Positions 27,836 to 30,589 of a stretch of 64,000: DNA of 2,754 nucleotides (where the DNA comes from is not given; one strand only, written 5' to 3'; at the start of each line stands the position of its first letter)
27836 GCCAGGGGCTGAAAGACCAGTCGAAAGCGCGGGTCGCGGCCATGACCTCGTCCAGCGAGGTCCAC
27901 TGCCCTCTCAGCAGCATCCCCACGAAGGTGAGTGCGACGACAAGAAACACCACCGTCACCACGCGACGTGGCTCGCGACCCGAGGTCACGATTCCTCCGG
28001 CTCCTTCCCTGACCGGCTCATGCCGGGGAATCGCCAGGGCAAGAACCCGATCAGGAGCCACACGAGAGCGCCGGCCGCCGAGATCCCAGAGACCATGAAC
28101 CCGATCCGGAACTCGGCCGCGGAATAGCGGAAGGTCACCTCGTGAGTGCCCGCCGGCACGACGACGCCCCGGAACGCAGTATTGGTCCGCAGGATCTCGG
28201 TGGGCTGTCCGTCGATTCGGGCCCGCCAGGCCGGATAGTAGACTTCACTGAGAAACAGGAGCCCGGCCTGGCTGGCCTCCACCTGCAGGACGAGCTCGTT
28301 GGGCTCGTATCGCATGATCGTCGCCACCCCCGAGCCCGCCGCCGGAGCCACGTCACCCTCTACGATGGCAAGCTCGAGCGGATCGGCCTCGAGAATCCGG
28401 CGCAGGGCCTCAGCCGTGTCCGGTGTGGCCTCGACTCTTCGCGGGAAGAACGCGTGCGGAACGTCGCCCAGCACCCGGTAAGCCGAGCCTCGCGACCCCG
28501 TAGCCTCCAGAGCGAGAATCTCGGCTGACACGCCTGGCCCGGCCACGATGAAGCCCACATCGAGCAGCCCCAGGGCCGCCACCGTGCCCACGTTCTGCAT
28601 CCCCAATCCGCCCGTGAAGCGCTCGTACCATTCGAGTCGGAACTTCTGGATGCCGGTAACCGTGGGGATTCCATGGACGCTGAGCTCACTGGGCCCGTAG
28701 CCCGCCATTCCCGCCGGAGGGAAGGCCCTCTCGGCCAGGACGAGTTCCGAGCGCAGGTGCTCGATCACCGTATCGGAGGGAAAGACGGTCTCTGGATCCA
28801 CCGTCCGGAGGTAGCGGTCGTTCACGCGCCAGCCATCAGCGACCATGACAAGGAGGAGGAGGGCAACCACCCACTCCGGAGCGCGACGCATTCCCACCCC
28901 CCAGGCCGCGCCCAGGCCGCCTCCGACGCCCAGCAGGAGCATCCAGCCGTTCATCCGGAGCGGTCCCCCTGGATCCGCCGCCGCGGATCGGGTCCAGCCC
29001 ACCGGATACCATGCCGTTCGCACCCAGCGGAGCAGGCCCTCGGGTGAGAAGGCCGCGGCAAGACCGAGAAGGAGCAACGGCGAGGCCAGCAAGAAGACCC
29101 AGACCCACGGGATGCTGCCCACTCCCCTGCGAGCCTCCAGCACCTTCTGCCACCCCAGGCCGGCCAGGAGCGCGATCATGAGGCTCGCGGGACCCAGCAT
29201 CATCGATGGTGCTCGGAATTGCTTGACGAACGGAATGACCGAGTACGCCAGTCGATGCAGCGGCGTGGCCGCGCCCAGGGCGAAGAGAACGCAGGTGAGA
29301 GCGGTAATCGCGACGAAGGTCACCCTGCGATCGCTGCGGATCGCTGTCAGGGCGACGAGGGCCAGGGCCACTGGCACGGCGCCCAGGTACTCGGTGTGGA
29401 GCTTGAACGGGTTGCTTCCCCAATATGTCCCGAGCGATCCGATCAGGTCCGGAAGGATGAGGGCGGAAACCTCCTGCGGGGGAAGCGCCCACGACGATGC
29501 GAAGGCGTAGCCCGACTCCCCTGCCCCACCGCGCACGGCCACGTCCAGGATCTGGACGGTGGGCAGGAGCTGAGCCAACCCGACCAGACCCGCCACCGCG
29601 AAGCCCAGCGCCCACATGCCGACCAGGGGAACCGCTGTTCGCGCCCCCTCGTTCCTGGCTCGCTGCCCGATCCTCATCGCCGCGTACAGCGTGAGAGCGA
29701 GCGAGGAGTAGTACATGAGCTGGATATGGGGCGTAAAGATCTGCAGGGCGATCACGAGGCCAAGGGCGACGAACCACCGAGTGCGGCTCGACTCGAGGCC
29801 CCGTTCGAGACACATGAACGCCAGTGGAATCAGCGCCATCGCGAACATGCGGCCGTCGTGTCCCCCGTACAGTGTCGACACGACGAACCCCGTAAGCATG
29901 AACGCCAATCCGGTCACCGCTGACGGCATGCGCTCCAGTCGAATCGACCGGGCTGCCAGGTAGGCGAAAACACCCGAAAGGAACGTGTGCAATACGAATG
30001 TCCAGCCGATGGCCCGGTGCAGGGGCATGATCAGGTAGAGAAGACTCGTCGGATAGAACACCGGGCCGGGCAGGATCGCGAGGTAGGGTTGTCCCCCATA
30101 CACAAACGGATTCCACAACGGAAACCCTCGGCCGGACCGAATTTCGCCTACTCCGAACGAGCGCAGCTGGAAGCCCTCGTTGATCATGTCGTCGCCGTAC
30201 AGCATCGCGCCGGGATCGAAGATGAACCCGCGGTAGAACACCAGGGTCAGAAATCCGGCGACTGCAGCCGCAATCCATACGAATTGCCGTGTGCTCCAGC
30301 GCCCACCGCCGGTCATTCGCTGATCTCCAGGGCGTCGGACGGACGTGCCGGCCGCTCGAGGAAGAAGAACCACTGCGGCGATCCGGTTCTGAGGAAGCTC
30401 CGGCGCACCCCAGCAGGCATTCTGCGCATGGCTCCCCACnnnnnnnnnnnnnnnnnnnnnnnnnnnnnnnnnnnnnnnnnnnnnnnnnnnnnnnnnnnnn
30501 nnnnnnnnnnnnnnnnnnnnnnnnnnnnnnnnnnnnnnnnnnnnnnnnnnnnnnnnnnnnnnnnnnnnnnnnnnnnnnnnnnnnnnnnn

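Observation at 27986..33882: Two different GT-C enzymes (YfhO-family and GT39/83-family) each paired with its own polyprenyl-P-sugar synthase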

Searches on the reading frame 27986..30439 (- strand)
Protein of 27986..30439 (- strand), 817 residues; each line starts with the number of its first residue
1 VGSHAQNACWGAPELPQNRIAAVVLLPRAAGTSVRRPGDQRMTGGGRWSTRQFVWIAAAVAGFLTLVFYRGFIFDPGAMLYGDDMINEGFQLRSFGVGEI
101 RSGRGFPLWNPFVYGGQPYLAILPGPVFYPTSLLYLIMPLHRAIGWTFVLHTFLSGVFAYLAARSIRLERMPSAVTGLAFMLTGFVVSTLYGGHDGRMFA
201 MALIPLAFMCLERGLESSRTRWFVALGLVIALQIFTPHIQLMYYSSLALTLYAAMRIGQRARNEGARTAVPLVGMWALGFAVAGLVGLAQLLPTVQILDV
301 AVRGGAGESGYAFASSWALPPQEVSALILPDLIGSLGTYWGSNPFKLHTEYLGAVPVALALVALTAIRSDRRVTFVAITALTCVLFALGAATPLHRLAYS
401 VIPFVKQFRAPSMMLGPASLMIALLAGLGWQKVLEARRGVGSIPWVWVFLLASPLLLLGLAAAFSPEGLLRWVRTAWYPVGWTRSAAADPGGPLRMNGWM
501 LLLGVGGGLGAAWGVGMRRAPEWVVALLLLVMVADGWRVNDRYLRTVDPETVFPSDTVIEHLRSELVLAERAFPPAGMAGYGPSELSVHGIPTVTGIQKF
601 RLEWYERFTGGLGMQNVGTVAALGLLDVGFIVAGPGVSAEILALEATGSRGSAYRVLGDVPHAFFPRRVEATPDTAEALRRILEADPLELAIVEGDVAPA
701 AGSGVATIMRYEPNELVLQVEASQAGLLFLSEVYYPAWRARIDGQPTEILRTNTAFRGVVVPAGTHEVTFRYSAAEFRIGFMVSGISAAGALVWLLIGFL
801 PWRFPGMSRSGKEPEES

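Call 4: search_protein_families(library=pfam, proteins=[window:27986-30439:-], max_evalue=0.01)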
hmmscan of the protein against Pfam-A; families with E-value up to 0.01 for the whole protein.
window:27986-30439:- (817 aa): 1 family
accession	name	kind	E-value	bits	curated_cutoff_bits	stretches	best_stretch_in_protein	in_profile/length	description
PF09586.16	YfhO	-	8.9e-14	51.3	28.5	1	707-784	757-835/835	Bacterial membrane protein YfhO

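Call 5: search_protein_families(library=ncbifam, proteins=[window:27986-30439:-], max_evalue=0.01)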
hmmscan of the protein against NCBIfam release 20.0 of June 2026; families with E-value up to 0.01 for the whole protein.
window:27986-30439:- (817 aa): 3 families
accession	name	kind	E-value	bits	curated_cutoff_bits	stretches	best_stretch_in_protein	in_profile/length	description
NF047589.1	GlcsyltransPgfM1Strep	equivalog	4.7e-06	24.9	1400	0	729-789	885-945/955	glycosyltransferase PgfM1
TIGR00805.1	oat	subfamily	0.0069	14.4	280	0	201-293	187-276/639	OAT family organic anion transporter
NF047590.1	GlcsyltransPgfM2Strep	equivalog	0.0071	14.5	1500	1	726-789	808-871/884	glycosyltransferase PgfM2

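Call 7: find_homologous_proteins(query=window:27986-30316:-)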
Query window:27986-30316:- (776 aa): 564 proteins with E <= 0.001 among 8000 candidates; the best 120 are listed.
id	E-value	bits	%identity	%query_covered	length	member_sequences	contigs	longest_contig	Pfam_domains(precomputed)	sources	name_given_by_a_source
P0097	0.0e+0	1723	100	100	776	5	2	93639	PF09586.17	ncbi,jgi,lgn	ncbi:MAG: YfhO family protein [Gemmatimonadota bacterium]|jgi:hypothetical protein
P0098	0.0e+0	1591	92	100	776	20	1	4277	PF09586.17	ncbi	-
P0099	0.0e+0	1539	89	100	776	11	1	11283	PF09586.17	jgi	jgi:hypothetical protein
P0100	0.0e+0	1485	86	100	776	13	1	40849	PF09586.17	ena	-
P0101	0.0e+0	1415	82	100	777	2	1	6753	PF09586.17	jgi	jgi:hypothetical protein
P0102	0.0e+0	1388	80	100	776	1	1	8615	PF09586.17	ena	-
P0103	0.0e+0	1352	79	99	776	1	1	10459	PF09586.17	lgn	-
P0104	0.0e+0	1351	78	100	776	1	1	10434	PF09586.17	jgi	-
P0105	0.0e+0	1350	80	98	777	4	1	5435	PF09586.17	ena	-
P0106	0.0e+0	1339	79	100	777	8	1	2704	PF09586.17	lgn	-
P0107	0.0e+0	1318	78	97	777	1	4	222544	PF09586.17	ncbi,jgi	jgi:hypothetical protein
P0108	0.0e+0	1318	79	95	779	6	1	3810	PF09586.17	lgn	-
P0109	0.0e+0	1309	78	96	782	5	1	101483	PF09586.17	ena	-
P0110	0.0e+0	1305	77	97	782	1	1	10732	PF09586.17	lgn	-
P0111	0.0e+0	1298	75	99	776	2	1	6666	PF09586.17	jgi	jgi:hypothetical protein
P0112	0.0e+0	1283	77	96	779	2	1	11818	PF09586.17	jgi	-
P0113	0.0e+0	1280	75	98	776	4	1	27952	PF09586.17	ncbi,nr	ncbi:MAG: YfhO family protein [marine benthic group bacterium]|nr:YfhO family protein [Candidatus Be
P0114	0.0e+0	1276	77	95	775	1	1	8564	PF09586.17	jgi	jgi:hypothetical protein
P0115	0.0e+0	1274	76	95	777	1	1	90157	PF09586.17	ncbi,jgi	-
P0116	0.0e+0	1266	76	96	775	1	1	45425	PF09586.17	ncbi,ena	-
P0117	0.0e+0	1264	76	95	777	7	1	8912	PF09586.17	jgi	-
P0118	0.0e+0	1263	75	95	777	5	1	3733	PF09586.17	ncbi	ncbi:MAG: YfhO family protein [Gemmatimonadota bacterium]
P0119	0.0e+0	1258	75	96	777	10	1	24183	PF09586.17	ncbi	-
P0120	0.0e+0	1256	75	97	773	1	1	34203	PF09586.17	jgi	-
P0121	0.0e+0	1245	75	95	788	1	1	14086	PF09586.17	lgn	-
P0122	0.0e+0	1226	71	99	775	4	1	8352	PF09586.17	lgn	-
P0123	0.0e+0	1184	71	95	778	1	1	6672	PF09586.17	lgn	-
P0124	0.0e+0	1164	72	96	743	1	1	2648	PF09586.17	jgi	-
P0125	0.0e+0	1148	68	100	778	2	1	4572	PF09586.17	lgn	-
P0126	0.0e+0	1147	69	96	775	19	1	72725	PF09586.17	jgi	jgi:hypothetical protein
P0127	0.0e+0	1125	69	96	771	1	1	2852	PF09586.17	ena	-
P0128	0.0e+0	1112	67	96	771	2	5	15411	PF09586.17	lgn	-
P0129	0.0e+0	1038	71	86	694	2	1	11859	PF09586.17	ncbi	-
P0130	0.0e+0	1013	63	95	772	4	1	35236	PF09586.17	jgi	jgi:hypothetical protein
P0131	1.3e-296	1004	64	94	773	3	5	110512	PF09586.17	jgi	jgi:hypothetical protein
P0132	2.7e-288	977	62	94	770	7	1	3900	PF09586.17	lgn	-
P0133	8.1e-284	962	59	97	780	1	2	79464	PF09586.17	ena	-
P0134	4.2e-281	953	59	98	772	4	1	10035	PF09586.17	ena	-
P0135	1.4e-279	948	58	99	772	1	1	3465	PF09586.17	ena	-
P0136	2.2e-278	944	60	93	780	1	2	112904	PF09586.17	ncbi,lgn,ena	-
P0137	1.6e-277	941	59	96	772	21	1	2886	PF09586.17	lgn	-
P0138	1.7e-277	941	59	93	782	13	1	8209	PF09586.17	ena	-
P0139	4.1e-277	940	59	94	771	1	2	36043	PF09586.17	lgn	-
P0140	1.1e-276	938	59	96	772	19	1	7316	PF09586.17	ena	-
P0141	2.8e-276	937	59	96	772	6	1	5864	PF09586.17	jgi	jgi:hypothetical protein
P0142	6.1e-276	936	59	95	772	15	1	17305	PF09586.17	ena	-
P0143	2.1e-275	934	59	95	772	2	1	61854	PF09586.17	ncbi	-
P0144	3.4e-275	934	59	95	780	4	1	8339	PF09586.17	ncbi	ncbi:MAG: hypothetical protein P8125_05280 [Gemmatimonadota bacterium]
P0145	4.0e-275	933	60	92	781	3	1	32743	PF09586.17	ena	-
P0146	5.9e-275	933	59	94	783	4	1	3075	PF09586.17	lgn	-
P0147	2.6e-274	931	59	93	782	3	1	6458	PF09586.17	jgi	jgi:hypothetical protein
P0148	3.6e-274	930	59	96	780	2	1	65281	PF09586.17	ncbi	ncbi:MAG: hypothetical protein ACE5HF_04475 [Gemmatimonadota bacterium]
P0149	1.1e-271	922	58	94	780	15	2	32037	PF09586.17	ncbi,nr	ncbi:MAG: hypothetical protein M8840_02690 [marine benthic group bacterium]|nr:hypothetical protein 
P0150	9.9e-270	915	59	94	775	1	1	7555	PF09586.17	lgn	-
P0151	7.1e-269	913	59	94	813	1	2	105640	PF09586.17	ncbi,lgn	ncbi:MAG: YfhO family protein [Gemmatimonadota bacterium]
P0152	4.7e-268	910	58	94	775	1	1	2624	PF09586.17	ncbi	-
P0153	6.3e-268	909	78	66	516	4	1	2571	PF09586.17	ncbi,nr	ncbi:MAG: YfhO family protein [Gemmatimonadetes bacterium]|nr:YfhO family protein [Gemmatimonadota b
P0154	9.3e-265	899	57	94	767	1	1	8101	PF09586.17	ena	-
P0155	2.7e-262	891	58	92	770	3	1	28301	PF09586.17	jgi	jgi:hypothetical protein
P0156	5.2e-260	883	58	94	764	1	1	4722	PF09586.17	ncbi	ncbi:MAG: hypothetical protein ABFS14_12755, partial [Gemmatimonadota bacterium]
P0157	6.3e-258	876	58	94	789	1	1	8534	PF09586.17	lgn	-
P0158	2.6e-257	874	53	99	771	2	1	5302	PF09586.17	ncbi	ncbi:MAG: YfhO family protein [Gemmatimonadota bacterium]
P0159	4.3e-257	874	57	96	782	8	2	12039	PF09586.17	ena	-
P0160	5.5e-257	873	54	98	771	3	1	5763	PF09586.17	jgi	-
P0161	1.5e-256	872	57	94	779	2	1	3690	PF09586.17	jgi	-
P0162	1.7e-255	868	56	94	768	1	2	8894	PF09586.17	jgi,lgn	jgi:hypothetical protein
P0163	7.9e-255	866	56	94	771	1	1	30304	PF09586.17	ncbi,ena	-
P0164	8.1e-255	866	56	93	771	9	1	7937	PF09586.17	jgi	-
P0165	1.4e-254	865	57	93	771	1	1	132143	PF09586.17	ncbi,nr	ncbi:MAG: hypothetical protein RRA92_00995 [Gemmatimonadota bacterium]|nr:hypothetical protein [Gemm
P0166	2.8e-254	864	57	94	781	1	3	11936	PF09586.17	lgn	-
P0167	3.4e-254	864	57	90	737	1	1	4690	PF09586.17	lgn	-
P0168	4.9e-252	857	56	94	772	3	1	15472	PF09586.17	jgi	-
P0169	1.2e-246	839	54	93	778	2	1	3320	PF09586.17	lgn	-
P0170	3.0e-245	834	54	94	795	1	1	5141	PF09586.17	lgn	-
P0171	1.1e-243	829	52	97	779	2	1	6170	PF09586.17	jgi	jgi:hypothetical protein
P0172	1.1e-243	829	54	94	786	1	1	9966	PF09586.17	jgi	-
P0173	2.9e-243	828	54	94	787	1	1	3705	PF09586.17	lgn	-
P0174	8.5e-243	826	53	99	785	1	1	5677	PF09586.17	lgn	-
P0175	1.7e-242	825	53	94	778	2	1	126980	PF09586.17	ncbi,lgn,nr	ncbi:MAG TPA: YfhO family protein [Gemmatimonadota bacterium]|nr:YfhO family protein [Gemmatimonadot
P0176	1.3e-241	822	54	94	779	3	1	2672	PF09586.17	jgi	jgi:hypothetical protein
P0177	5.3e-239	814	52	97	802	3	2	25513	PF09586.17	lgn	-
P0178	5.2e-238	811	53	93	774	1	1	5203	PF09586.17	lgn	-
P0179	1.6e-237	809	51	98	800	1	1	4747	PF09586.17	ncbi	ncbi:MAG: hypothetical protein ACODAA_05835 [Gemmatimonadota bacterium]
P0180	2.1e-236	805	51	93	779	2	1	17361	PF09586.17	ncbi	ncbi:MAG: hypothetical protein ACR2GQ_10995 [Gemmatimonadota bacterium]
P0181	3.3e-235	801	51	95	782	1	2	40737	PF09586.17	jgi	-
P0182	6.7e-235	800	53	93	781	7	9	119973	PF09586.17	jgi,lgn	jgi:hypothetical protein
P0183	1.8e-234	799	51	97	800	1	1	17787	PF09586.17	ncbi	-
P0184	8.3e-232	790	51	93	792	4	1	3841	PF09586.17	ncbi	-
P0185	2.6e-231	788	51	93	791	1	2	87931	PF09586.17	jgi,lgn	-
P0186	2.4e-229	782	51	93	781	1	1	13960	PF09586.17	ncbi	-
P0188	7.4e-229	780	52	92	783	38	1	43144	PF09586.17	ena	-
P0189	5.2e-228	777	50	98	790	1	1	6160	PF09586.17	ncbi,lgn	ncbi:MAG: hypothetical protein ACODAB_05785 [Gemmatimonadota bacterium]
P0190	3.2e-227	775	51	95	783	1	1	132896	PF09586.17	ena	-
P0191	4.7e-227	774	52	95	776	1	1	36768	PF09586.17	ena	-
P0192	1.9e-226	772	52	96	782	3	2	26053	PF09586.17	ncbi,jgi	jgi:hypothetical protein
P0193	1.3e-224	766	53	91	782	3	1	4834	PF09586.17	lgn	-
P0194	9.1e-223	760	51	92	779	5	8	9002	PF09586.17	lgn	-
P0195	1.3e-222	760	51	94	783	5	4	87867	PF09586.17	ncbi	-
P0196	1.4e-222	760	53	92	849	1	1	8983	PF09586.17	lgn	-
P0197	1.4e-222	760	51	95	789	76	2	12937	PF09586.17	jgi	jgi:hypothetical protein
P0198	2.8e-222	759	52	93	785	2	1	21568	PF09586.17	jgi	jgi:hypothetical protein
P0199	2.7e-221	755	51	94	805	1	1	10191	PF09586.17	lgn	-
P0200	8.4e-221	754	51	93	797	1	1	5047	PF09586.17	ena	-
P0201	1.5e-220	753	51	92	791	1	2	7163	PF09586.17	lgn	-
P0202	4.3e-218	745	51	92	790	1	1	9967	PF09586.17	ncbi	-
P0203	1.5e-217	743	50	97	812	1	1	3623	PF09586.17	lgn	-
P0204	4.3e-217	741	53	93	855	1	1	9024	PF09586.17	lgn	-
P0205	5.8e-217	741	53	92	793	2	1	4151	PF09586.17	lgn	-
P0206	6.2e-217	741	48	96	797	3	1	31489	PF09586.17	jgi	-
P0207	7.6e-217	741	49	96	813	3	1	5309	PF09586.17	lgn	-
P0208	9.2e-217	740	51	92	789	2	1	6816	PF09586.17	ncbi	-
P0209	2.2e-216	739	50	93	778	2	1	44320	PF09586.17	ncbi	-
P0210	9.2e-216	737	48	95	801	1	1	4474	PF09586.17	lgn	-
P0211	1.5e-215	736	56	82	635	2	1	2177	PF09586.17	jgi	jgi:hypothetical protein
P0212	1.5e-215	736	50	94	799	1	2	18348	PF09586.17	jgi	jgi:hypothetical protein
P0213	3.1e-215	735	51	92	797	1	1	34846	PF09586.17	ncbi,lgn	-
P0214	2.1e-214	733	50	94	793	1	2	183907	PF09586.17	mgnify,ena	mgnify:CR=1 FL=1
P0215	1.6e-213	730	47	96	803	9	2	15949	PF09586.17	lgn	-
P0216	4.8e-213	728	51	92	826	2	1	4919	PF09586.17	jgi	jgi:hypothetical protein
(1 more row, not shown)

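Call 19: search_solved_structures(query=A2, max_evalue=1, show_alignments=1)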
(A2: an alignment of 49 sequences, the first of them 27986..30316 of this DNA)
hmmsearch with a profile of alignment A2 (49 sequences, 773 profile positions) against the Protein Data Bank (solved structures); distinct sequences matched with E-value up to 1: 0.

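Call 29: predict_structure(alignment_id=A2)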
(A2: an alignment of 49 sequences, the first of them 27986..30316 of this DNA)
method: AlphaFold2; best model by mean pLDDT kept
length: 776 residues; sequences in the alignment: 49
mean_pLDDT: 88.1   pTM: 0.89
mean pLDDT of the five models: 88.1, 87.6, 84.8, 84.8, 83.1
residues with pLDDT >= 90: 459; 70-90: 249; 50-70: 48; < 50: 20
segments of 3 or more residues with pLDDT < 50: 81-85, 762-776
pLDDT, mean of each block of 10 residues (from residue 1): 67 92 93 90 80 85 82 65 57 87 91 96 96 96 67 79 97 96 96 82 95 97 95 97 91 79 65 86 88 82 71 95 95 98 93 94 84 93 98 94 95 95 95 90 83 93 95 96 93 88 86 90 93 84 82 74 88 86 94 86 92 92 97 93 95 95 96 94 97 93 97 96 98 85 94 86 44 40
secondary structure, 60 per line:
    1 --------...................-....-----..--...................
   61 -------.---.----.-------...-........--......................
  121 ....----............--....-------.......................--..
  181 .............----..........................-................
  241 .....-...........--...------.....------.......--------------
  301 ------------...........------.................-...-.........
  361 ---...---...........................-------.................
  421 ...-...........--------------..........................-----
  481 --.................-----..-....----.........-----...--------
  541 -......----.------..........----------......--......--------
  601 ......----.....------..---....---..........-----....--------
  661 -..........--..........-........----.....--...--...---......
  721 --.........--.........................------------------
elements in order (helices of 4 or more, strands of 3 or more residues): H9-27 H29-32 H42-60 H89-96 H99-124 H129-140 H143-146 H154-176 H179-193 H198-223 H225-245 H247-257 E260-262 H269-273 H280-286 H313-323 H330-346 H352-360 H370-396 H404-423 H425-435 H450-475 H483-499 H508-511 H516-524 E530-532 H542-547 E559-561 H562-568 H579-584 E587-592 E601-606 E611-615 E627-630 H634-643 E649-652 E662-671 E674-683 E685-692 E697-701 E704-706 E709-711 E715-720 E723-731 H734-758

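Call 33: search_protein_families(library=pfam, alignment_id=A2, max_evalue=0.01)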
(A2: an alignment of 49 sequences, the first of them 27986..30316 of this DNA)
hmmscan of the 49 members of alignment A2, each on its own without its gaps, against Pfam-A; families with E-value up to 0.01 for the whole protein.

A. member 1, window:27986-30316:- (776 aa): 1 family
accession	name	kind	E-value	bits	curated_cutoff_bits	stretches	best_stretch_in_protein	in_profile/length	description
PF09586.16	YfhO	-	7.4e-14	51.5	28.5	1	666-743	757-835/835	Bacterial membrane protein YfhO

B. families by the number of members that match (of 49 scanned): 4 families
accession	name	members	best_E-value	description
PF09586.16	YfhO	49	8.3e-19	Bacterial membrane protein YfhO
PF10131.15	PTPS_related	2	8.2e-05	6-pyruvoyl-tetrahydropterin synthase related domain; membrane protein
PF24677.1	DUF7657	1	0.0018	Domain of unknown function (DUF7657)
PF02516.20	STT3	1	0.0067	Oligosaccharyl transferase STT3, N-terminal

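Call 55: search_dna_similar(query=window:27986-30316:-, collection=plasmids, mode=protein, max_evalue=1, max_rows=30)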
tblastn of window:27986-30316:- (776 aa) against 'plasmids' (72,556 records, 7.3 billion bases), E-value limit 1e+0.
Records with a match: 16; places in all: 17; records where one place covers at least 80% of the query: 0.
Best place of each record, by identity: <60% 16.
By first word of the organism name: Limosilactobacillus 2; Listeria 2; Microvirga 1; Bacteroides 1; Prevotella 1; Phocaeicola 1; Parabacteroides 1; Bernardetia 1; Aeromonas 1; Priestia 1; and 4 more.
By predicted mobility (MOB-suite, as given by PLSDB): non-mobilizable 14; mobilizable 2.
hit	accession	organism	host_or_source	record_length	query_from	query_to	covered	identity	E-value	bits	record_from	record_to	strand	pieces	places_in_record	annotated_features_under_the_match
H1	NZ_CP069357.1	Microvirga sp. VF16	Vachellia farnesiana,Cell culture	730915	65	731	57%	27.6%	4e-10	132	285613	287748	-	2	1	YfhO family protein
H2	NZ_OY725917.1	Bacteroides finegoldii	-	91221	621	756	18%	30.3%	5e-12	78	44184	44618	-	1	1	YfhO family protein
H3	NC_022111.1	Prevotella sp. oral taxon 299 str. F0039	Homo sapiens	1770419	621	762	18%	26.7%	3e-8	66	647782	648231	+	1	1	none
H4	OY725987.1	Phocaeicola massiliensis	-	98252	621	732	14%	31.1%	3e-9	69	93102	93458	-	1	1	record has no annotation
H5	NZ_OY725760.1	Parabacteroides distasonis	-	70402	621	731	14%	28.3%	2e-7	63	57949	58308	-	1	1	YfhO family protein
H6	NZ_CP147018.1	Bernardetia sp. Wsw4-3y2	Red alga,Red algae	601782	634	745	14%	27.8%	1e-6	60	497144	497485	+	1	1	YfhO family protein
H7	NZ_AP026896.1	Aeromonas caviae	Microbe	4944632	666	754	11%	33.0%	2e-2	46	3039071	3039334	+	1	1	none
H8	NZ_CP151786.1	Priestia megaterium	whole organism,soil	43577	668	756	11%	32.6%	5e-7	61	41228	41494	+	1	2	YfhO family protein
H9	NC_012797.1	Solidesulfovibrio magneticus RS-1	-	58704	667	758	12%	27.7%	3e-4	52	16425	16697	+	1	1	hypothetical protein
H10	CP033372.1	Limosilactobacillus fermentum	Cow,cell culture,Fresh milk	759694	668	743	10%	32.9%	4e-4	52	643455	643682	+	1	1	none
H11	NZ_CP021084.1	Deinococcus ficus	Ficus religiosa L.,cell ...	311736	10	63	7%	43.3%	7e-1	41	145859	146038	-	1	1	hypothetical protein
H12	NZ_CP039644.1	Azospirillum sp. TSA2s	Soil,rice paddy soil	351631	677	741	8%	35.4%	4e-1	42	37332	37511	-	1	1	hypothetical protein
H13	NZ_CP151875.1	Bacillus thuringiensis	tobacco,mixed culture,leaves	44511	678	746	9%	33.3%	2e-4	52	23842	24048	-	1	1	YfhO family protein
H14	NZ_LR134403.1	Listeria monocytogenes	Homo sapiens,Vein blood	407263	665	745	10%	27.2%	7e-4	51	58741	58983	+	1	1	YfhO family protein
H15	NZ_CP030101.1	Listeria monocytogenes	Environment,water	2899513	665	745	10%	27.2%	8e-4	51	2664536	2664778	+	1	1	none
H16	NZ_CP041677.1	Limosilactobacillus reuteri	Peromyscus leucopus,Wholel organism ...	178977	670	755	11%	25.3%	4e-3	49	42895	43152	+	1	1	YfhO family protein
